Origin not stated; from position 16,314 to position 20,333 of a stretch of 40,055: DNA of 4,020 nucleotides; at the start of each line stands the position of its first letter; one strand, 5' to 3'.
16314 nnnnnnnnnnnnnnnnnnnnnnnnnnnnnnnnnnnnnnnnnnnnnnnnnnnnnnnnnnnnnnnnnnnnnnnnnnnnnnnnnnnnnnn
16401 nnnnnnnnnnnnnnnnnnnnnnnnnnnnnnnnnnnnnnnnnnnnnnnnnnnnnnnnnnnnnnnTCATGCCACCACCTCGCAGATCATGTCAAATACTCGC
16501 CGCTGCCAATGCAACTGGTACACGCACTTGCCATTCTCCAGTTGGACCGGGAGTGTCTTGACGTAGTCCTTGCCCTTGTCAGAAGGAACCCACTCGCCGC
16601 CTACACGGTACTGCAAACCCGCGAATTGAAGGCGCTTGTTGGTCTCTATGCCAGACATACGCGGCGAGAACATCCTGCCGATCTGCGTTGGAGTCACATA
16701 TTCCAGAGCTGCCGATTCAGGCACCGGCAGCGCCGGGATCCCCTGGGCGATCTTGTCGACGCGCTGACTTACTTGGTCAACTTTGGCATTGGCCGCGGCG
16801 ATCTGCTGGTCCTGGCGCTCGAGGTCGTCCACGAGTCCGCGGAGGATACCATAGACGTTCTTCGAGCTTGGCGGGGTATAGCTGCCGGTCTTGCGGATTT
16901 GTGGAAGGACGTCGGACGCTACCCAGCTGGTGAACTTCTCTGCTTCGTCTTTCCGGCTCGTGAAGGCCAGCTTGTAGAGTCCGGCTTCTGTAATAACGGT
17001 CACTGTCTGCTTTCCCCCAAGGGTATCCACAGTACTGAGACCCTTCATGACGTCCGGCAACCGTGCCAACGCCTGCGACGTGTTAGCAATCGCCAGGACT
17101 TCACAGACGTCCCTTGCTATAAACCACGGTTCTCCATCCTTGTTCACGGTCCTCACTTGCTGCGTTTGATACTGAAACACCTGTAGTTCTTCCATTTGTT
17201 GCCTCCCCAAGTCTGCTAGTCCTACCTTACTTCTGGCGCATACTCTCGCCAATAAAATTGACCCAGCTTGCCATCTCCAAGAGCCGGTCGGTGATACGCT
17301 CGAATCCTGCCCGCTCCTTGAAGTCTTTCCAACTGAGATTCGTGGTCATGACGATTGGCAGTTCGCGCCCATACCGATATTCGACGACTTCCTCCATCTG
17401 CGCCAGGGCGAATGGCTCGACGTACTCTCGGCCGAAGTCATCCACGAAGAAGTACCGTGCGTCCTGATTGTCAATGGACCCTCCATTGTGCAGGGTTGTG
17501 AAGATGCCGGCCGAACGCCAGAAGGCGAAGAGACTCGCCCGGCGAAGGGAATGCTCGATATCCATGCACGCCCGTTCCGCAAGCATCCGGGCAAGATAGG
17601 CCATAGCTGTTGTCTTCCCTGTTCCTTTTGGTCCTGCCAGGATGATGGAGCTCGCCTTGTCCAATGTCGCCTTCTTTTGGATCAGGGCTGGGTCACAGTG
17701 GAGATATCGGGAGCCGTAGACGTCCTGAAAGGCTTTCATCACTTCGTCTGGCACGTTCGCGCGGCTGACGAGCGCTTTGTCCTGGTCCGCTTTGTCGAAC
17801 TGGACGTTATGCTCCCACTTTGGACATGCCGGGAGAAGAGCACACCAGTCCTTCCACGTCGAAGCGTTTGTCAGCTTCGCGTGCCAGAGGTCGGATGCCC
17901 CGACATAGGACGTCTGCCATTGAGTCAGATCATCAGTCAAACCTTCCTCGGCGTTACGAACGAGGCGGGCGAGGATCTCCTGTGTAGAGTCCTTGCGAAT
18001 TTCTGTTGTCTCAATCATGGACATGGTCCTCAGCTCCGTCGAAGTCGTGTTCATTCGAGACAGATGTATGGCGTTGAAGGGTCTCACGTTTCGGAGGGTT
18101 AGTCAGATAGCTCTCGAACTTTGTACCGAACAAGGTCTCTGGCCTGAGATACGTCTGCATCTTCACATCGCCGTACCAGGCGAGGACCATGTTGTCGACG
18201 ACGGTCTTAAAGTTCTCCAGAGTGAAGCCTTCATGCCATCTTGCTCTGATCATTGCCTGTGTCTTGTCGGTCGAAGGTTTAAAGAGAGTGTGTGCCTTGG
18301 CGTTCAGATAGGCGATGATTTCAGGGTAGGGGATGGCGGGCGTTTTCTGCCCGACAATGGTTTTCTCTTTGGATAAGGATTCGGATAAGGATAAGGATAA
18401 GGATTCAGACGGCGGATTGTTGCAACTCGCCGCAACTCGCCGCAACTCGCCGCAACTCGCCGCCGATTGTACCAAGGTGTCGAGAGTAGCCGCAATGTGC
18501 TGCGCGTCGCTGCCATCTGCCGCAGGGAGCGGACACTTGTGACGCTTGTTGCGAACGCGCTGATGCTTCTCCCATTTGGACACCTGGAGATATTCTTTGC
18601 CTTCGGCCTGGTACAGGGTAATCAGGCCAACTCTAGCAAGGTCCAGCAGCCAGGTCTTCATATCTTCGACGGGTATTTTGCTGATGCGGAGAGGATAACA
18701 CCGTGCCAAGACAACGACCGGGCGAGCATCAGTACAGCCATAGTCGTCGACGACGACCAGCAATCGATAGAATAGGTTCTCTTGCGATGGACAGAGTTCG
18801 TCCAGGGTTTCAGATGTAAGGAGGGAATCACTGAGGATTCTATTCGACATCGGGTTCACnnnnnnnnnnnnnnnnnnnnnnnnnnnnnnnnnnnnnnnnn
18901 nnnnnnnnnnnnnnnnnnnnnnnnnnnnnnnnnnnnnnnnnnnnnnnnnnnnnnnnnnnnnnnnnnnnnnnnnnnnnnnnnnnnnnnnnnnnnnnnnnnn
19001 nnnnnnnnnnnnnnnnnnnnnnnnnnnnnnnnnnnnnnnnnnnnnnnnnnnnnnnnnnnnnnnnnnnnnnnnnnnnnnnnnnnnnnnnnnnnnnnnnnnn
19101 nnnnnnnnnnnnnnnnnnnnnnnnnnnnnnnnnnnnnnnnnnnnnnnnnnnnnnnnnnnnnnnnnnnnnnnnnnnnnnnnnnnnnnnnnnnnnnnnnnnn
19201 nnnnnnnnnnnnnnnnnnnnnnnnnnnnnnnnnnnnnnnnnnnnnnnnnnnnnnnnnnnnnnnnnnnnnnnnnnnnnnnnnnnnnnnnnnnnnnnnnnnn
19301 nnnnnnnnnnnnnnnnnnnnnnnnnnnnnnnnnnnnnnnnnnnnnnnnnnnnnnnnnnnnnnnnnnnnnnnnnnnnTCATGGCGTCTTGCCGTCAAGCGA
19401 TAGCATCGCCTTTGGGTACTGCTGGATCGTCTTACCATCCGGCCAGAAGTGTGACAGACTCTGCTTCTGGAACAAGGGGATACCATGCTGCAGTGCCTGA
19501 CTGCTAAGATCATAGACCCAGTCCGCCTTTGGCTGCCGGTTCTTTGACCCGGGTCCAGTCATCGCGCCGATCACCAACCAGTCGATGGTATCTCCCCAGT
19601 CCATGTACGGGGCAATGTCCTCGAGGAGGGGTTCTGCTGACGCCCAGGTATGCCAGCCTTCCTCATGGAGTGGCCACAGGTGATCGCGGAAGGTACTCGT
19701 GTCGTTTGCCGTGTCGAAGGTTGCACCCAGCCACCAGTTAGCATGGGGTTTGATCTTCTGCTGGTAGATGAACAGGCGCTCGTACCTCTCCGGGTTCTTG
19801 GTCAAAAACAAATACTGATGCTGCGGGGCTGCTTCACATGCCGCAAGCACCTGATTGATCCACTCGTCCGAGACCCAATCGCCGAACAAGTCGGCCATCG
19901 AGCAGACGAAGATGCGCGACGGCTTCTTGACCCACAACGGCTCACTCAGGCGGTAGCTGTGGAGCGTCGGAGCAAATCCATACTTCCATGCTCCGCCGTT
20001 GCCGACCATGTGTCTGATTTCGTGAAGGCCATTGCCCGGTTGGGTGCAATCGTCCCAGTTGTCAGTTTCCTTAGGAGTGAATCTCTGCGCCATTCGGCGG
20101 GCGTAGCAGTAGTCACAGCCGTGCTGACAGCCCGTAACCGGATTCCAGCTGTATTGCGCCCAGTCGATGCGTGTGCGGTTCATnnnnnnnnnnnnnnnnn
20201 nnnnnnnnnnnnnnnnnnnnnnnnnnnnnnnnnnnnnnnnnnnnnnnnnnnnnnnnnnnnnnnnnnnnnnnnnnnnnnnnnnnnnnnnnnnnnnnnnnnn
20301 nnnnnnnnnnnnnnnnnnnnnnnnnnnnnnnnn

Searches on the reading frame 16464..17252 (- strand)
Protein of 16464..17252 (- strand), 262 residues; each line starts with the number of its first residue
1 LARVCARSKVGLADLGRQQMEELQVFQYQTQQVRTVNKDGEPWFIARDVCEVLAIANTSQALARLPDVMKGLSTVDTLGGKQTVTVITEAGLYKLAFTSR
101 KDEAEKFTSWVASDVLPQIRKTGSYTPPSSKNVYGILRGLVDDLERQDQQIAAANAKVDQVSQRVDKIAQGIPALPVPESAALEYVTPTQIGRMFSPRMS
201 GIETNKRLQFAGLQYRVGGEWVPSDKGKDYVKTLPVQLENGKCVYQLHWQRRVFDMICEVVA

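Call 34: search_protein_families(library=pfam, proteins=[window:16464-17252:-], max_evalue=0.01)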
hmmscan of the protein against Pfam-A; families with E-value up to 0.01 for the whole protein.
window:16464-17252:- (262 aa): 1 family
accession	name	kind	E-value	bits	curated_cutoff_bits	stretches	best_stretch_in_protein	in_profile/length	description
PF02498.22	Bro-N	-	2.3e-21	76.7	25.6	1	32-117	1-96/96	BRO family, N-terminal domain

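Call 35: search_protein_families(library=phrogs, proteins=[window:16464-17252:-], max_evalue=0.001)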
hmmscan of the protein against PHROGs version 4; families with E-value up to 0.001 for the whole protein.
window:16464-17252:- (262 aa): 14 families
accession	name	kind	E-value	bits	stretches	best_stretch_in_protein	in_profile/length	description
phrog_130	-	transcription regulation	9.4e-53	180.9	1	17-249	154-396/480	anti-repressor Ant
phrog_2899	-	transcription regulation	5.2e-43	148.5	1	19-129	3-115/263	anti-repressor Ant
phrog_463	-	transcription regulation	1.4e-37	130.6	1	20-163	2-152/250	anti-repressor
phrog_2593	-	transcription regulation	2.9e-36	126.5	1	18-128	17-136/255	anti-repressor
phrog_7940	-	unknown function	1e-33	118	1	20-127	1-109/252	-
phrog_245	-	transcription regulation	2.1e-32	113.9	1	18-153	36-172/319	anti-repressor Ant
phrog_25722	-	unknown function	4.4e-27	95.7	1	21-130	2-113/150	-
phrog_5060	-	transcription regulation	5.2e-26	93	1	18-127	2-121/224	anti-repressor Ant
phrog_2011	-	transcription regulation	1.5e-24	88.2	1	20-126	1-117/275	anti-repressor Ant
phrog_2977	-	transcription regulation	7.8e-24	85.2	1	17-102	58-148/150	anti-repressor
phrog_9976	-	transcription regulation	1.8e-21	77.9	1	27-207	5-165/188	anti-repressor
phrog_373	-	transcription regulation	1.1e-07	32.5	1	18-170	74-239/373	anti-repressor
phrog_7347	-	unknown function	1.6e-05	26.1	1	84-126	6-47/78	-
phrog_29829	-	unknown function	2e-05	25.5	1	186-257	23-92/106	-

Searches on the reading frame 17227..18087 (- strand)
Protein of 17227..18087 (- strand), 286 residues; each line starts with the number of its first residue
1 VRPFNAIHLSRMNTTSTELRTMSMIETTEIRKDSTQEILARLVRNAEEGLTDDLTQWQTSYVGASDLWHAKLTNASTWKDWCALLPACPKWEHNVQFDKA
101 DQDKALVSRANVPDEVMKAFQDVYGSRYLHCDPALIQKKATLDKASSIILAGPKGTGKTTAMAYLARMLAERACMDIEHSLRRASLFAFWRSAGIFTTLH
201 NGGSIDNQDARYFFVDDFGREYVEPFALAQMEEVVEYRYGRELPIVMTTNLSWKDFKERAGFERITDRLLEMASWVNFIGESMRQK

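Call 34: search_protein_families(library=pfam, proteins=[window:17227-18087:-], max_evalue=0.01)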
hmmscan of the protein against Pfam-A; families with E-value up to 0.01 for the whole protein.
window:17227-18087:- (286 aa): 11 families
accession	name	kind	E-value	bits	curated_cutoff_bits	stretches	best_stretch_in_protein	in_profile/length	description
PF01695.23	IstB_IS21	-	1.6e-08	34.8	24.1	1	140-286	84-233/238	IstB-like ATP binding protein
PF20720.3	nSTAND3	-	8e-05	22.8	27.2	1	138-222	10-79/155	Novel STAND NTPase 3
PF13401.12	AAA_22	-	0.00019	22.2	27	1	144-223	4-63/130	AAA domain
PF00448.28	SRP54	-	0.0007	19.7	22.7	1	147-172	3-28/196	SRP54-type protein, GTPase domain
PF07728.20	AAA_5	-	0.0023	18.4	22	1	148-192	2-48/139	AAA domain (dynein-related subfamily)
PF13604.12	AAA_30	-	0.0023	18.1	27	1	142-172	15-45/191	AAA domain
PF00910.28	RNA_helicase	-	0.0025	18.7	21.5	0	148-176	1-29/105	RNA helicase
PF13191.12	AAA_16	-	0.0026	18.7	32.6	1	145-172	24-51/167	AAA ATPase domain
PF13481.12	AAA_25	-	0.0037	17.3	27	1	141-170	29-58/195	AAA domain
PF13479.12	AAA_24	-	0.0043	17.4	27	1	146-185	3-38/195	AAA domain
PF24389.1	ORC-CDC6-like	-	0.0044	16.3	27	1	142-166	29-53/571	ORC-CDC6-like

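Call 35: search_protein_families(library=phrogs, proteins=[window:17227-18087:-], max_evalue=0.001)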
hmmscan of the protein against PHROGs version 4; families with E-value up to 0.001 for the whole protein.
window:17227-18087:- (286 aa): 5 families
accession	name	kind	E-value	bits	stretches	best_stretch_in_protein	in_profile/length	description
phrog_50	-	DNA, RNA and nucleotide metabolism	3.7e-21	76.8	1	144-285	368-511/570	DnaC-like helicase loader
phrog_3277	-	DNA, RNA and nucleotide metabolism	6.3e-19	69.4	1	143-285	8-154/168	DnaC-like helicase loader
phrog_2376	-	other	0.00018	22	1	115-171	45-100/363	ATPase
phrog_5846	-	DNA, RNA and nucleotide metabolism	0.00036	20.9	1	138-171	30-64/380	clamp loader of DNA polymerase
phrog_3757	-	unknown function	0.00068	20.1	1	102-169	87-150/367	-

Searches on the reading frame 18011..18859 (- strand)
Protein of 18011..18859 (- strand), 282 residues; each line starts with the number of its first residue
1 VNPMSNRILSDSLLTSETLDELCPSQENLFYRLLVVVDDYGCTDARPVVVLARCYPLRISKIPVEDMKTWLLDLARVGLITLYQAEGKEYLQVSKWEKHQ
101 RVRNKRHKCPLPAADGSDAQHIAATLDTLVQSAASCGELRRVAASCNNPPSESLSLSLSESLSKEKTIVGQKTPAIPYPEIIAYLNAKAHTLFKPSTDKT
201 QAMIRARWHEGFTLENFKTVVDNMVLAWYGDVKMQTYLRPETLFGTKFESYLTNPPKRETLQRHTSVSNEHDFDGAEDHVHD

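Call 34: search_protein_families(library=pfam, proteins=[window:18011-18859:-], max_evalue=0.01)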
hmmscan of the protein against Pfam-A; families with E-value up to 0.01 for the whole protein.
window:18011-18859:- (282 aa): 1 family
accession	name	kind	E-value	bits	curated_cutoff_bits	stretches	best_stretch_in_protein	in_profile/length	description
PF09524.15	Phg_2220_C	-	6.6e-26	90.6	27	1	181-252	1-72/73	Conserved phage C-terminus (Phg_2220_C)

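Call 35: search_protein_families(library=phrogs, proteins=[window:18011-18859:-], max_evalue=0.001)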
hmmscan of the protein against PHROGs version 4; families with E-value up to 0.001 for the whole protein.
window:18011-18859:- (282 aa): 11 families
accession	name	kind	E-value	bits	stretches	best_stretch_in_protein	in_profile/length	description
phrog_1163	-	unknown function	1.5e-35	124.2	1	74-265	82-261/273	-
phrog_428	-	DNA, RNA and nucleotide metabolism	1.1e-34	121.4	1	120-271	197-326/455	replication initiation protein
phrog_5810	-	DNA, RNA and nucleotide metabolism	4.6e-21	76.6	1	4-210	2-209/268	replication initiation protein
phrog_2149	-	DNA, RNA and nucleotide metabolism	1.4e-15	58.9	1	35-123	32-124/289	replication initiation protein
phrog_1408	-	DNA, RNA and nucleotide metabolism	7.4e-15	56.2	1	16-120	14-117/302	replication initiation protein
phrog_20981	-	unknown function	2.4e-13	51.4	1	168-264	167-263/293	-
phrog_22793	-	unknown function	1.2e-12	48.8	1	181-267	62-148/177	-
phrog_16167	-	DNA, RNA and nucleotide metabolism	2.1e-11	45.1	1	12-224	10-233/315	replication initiation protein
phrog_1701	-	DNA, RNA and nucleotide metabolism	3.9e-10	41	1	156-266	199-311/323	DnaD-like helicase loader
phrog_12556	-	DNA, RNA and nucleotide metabolism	2.5e-07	31.5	1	9-116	7-109/347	replication initiation protein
phrog_17247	-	unknown function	1.1e-06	29.1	1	9-114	7-107/295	-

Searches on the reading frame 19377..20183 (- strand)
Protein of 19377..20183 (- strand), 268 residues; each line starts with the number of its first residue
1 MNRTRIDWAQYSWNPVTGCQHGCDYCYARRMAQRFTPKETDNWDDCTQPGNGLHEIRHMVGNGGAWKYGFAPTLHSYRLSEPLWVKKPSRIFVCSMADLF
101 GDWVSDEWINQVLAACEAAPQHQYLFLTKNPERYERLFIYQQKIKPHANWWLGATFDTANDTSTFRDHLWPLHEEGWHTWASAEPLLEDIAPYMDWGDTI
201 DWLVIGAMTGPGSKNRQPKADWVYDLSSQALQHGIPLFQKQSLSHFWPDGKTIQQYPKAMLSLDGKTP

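Call 34: search_protein_families(library=pfam, proteins=[window:19377-20183:-], max_evalue=0.01)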
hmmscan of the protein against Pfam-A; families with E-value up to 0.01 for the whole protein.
window:19377-20183:- (268 aa): 1 family
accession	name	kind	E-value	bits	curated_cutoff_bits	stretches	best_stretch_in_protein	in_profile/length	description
PF07505.17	DUF5131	-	6.5e-45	154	28.9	1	4-251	2-223/243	Protein of unknown function (DUF5131)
